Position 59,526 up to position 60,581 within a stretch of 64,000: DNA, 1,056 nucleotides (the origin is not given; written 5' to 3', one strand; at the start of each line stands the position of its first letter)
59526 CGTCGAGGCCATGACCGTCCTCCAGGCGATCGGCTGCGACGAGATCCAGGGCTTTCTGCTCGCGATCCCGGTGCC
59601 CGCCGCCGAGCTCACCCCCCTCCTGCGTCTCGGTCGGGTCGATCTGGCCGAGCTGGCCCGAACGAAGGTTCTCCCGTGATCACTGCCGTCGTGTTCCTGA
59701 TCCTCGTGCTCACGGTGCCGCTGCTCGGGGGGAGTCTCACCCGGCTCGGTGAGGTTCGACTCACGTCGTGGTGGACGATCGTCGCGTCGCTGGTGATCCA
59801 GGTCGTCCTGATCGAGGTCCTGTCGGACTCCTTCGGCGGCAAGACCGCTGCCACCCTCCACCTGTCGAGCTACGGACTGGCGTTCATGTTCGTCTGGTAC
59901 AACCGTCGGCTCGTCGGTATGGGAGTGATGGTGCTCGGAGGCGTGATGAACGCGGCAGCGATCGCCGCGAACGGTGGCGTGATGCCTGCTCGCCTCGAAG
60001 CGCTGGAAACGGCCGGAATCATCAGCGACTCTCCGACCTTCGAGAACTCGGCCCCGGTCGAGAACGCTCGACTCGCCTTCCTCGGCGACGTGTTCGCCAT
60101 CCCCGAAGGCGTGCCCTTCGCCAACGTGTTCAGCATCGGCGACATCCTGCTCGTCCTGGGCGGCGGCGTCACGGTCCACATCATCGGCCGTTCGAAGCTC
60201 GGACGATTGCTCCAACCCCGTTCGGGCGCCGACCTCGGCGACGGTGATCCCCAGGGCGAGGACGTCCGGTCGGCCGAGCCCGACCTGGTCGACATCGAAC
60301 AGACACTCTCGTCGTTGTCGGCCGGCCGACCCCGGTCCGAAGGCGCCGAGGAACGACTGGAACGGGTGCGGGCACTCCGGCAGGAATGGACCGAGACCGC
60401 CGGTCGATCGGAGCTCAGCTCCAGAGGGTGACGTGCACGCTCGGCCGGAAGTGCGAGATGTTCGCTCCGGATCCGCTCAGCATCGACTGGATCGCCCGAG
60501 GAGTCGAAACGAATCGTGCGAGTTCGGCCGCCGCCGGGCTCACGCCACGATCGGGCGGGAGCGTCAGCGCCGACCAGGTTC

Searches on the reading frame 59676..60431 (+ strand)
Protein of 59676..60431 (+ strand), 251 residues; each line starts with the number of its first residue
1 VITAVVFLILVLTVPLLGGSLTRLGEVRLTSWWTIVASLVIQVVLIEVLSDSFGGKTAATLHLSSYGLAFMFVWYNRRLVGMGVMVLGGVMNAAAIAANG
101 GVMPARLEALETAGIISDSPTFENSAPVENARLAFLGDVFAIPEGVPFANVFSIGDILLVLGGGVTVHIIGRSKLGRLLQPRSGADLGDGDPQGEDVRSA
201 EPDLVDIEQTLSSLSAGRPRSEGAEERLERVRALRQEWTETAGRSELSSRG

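Call 5: search_protein_families(library=pfam, proteins=[window:59676-60431:+], max_evalue=1)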
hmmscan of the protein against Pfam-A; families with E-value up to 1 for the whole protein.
window:59676-60431:+ (251 aa): 1 family
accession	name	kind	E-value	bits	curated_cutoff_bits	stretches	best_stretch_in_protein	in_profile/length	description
PF17248.7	DUF5317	-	2e-28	99.8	25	1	27-162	2-145/151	Family of unknown function (DUF5317)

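Call 6: search_protein_families(library=ncbifam, proteins=[window:59676-60431:+], max_evalue=10)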
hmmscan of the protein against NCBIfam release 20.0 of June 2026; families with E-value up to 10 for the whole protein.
window:59676-60431:+ (251 aa): 1 family
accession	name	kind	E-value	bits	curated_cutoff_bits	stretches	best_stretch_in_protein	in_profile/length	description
NF008654.0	PRK11652.1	equivalog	0.023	13.6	479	1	7-108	142-240/397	multidrug efflux MFS transporter EmrD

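Call 96: search_protein_families(library=padloc, proteins=[window:59676-60431:+], max_evalue=1)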
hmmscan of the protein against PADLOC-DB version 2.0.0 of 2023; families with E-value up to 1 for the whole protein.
window:59676-60431:+ (251 aa): 0 families
